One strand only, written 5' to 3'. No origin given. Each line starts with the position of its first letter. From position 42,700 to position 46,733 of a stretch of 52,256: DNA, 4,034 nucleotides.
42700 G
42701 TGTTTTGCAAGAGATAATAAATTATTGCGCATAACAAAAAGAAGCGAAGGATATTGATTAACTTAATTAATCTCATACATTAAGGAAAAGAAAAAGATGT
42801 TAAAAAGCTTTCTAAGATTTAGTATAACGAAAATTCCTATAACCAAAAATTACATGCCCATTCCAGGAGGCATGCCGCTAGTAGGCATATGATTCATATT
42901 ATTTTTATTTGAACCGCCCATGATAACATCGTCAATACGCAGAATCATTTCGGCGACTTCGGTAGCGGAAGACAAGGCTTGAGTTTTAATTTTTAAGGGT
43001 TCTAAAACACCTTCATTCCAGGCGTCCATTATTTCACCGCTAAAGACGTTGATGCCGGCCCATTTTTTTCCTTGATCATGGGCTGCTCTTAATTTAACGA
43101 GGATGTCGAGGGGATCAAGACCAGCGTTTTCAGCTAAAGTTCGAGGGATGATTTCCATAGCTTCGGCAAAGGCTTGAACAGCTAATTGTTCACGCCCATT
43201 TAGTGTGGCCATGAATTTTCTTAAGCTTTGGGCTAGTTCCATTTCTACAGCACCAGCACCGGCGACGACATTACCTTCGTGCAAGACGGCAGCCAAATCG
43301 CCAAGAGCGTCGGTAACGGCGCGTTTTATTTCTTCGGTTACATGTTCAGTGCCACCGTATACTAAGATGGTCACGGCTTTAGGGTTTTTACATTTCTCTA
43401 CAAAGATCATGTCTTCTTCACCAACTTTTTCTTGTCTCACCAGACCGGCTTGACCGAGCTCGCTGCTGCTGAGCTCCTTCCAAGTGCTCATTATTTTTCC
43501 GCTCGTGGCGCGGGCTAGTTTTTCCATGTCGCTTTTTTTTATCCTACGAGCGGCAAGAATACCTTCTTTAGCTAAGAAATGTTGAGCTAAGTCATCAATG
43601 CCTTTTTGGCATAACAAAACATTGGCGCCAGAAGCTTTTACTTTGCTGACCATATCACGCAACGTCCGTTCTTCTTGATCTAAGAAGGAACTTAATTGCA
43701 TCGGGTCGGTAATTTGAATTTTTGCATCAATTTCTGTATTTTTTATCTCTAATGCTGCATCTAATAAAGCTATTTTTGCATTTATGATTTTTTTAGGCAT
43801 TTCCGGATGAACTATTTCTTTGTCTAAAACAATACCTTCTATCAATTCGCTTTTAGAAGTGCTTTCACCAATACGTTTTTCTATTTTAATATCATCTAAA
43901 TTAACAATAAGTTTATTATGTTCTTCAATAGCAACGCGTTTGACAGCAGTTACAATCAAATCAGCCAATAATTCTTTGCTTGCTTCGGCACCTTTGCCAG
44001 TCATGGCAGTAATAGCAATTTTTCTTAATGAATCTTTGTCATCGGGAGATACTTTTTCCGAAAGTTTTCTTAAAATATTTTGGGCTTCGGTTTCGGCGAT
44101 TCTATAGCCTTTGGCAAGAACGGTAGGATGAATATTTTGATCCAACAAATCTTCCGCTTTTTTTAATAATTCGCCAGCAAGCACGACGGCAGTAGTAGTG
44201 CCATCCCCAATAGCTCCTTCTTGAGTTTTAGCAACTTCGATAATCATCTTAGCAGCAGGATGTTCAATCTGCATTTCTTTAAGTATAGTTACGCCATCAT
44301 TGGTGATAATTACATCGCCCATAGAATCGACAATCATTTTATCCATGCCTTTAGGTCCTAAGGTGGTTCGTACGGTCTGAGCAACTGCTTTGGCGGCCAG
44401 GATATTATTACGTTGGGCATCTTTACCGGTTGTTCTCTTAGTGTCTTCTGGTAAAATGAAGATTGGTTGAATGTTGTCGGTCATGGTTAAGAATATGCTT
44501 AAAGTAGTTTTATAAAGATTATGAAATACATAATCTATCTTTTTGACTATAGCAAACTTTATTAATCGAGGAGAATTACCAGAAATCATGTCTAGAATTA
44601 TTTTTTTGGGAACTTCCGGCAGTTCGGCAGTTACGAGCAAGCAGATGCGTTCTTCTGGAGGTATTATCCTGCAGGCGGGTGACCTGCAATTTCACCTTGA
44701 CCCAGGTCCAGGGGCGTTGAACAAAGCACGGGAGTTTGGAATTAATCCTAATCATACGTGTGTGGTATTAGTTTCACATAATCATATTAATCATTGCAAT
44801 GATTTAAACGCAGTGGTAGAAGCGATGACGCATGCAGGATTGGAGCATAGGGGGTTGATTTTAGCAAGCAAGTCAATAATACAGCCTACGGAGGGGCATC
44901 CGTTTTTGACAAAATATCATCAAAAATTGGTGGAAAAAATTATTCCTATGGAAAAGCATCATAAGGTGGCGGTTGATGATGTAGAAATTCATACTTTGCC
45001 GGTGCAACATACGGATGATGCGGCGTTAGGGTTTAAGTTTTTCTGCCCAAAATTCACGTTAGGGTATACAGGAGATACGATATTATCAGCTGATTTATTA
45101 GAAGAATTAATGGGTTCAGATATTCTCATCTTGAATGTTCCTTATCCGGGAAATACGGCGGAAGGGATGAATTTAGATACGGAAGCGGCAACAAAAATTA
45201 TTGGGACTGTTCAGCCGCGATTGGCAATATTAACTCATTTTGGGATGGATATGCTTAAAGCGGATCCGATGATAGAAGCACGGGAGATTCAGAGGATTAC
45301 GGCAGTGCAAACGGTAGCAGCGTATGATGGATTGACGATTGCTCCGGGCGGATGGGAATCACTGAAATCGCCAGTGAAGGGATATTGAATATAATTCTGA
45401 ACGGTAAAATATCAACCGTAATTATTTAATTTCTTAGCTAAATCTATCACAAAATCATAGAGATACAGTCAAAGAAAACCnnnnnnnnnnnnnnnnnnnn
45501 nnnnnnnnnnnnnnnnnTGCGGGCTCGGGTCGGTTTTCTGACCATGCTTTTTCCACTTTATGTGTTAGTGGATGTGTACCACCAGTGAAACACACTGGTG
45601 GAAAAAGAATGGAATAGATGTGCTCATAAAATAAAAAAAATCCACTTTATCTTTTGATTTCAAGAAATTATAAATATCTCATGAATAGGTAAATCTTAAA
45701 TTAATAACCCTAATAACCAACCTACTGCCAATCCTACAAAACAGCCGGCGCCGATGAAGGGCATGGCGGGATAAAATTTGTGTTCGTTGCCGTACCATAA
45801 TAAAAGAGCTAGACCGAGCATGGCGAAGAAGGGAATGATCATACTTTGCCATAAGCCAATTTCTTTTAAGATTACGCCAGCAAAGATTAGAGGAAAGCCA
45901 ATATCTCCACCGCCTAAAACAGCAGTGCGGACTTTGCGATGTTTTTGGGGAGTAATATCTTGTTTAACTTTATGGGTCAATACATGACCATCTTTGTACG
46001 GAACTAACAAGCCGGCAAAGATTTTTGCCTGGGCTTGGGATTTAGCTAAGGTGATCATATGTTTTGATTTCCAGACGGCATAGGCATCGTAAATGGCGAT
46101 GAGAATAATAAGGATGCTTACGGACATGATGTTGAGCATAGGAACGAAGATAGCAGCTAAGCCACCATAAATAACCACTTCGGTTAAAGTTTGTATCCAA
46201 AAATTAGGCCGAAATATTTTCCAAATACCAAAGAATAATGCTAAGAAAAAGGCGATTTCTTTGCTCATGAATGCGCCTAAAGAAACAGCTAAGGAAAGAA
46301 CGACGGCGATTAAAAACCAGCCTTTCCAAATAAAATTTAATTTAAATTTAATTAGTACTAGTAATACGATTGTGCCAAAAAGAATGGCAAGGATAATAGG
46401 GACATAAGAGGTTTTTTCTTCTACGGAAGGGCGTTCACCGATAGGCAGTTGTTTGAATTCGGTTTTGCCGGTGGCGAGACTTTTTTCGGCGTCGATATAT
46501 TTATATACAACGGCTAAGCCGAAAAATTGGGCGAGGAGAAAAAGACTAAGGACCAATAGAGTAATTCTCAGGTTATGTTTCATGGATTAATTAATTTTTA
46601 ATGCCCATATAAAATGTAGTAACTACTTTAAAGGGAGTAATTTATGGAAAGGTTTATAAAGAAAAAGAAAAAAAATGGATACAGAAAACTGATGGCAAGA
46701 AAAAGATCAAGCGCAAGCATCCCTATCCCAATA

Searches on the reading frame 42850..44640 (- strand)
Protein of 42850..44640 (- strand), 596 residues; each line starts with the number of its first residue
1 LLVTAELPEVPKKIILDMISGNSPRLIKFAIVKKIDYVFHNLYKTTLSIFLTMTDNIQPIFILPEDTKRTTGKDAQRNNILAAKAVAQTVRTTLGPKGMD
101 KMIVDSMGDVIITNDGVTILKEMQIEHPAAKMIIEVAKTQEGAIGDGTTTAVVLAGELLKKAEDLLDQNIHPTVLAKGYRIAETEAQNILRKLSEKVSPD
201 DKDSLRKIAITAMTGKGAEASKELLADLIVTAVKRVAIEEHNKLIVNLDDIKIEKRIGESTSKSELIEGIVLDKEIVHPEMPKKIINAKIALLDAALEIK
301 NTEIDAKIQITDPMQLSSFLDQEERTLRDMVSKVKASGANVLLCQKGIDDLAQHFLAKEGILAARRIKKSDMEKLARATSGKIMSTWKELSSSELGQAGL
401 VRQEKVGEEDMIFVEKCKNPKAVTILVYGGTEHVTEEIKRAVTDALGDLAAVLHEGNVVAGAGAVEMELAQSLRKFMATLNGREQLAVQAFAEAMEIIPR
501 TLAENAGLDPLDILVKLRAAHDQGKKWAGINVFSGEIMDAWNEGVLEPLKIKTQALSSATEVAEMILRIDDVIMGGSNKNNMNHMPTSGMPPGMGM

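Call 54: search_protein_families(library=pfam, proteins=[window:42850-44640:-], max_evalue=0.001)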
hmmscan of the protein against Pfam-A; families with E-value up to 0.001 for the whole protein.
window:42850-44640:- (596 aa): 1 family
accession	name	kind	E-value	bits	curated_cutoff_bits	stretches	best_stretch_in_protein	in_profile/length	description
PF00118.29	Cpn60_TCP1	-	1.4e-181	604.9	34.3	1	86-574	1-487/490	TCP-1/cpn60 chaperonin family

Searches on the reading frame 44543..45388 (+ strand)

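Call 54: search_protein_families(library=pfam, proteins=[window:44543-45388:+], max_evalue=0.001)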
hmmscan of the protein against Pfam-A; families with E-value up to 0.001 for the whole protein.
window:44543-45388:+ (281 aa): 2 families
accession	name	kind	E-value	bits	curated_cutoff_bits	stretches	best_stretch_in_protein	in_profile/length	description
PF12706.13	Lactamase_B_2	-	3.1e-16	60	27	1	51-233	4-200/200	Beta-lactamase superfamily domain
PF13483.12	Lactamase_B_3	-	2.8e-06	27.9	24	1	46-232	15-160/160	Beta-lactamase superfamily domain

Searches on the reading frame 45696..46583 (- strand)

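Call 54: search_protein_families(library=pfam, proteins=[window:45696-46583:-], max_evalue=0.001)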
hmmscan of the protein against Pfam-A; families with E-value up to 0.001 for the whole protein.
window:45696-46583:- (295 aa): 1 family
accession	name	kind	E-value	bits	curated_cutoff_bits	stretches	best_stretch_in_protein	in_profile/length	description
PF06550.16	SPP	-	1.5e-16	61.2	23.9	1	58-290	33-279/283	Signal-peptide peptidase, presenilin aspartyl protease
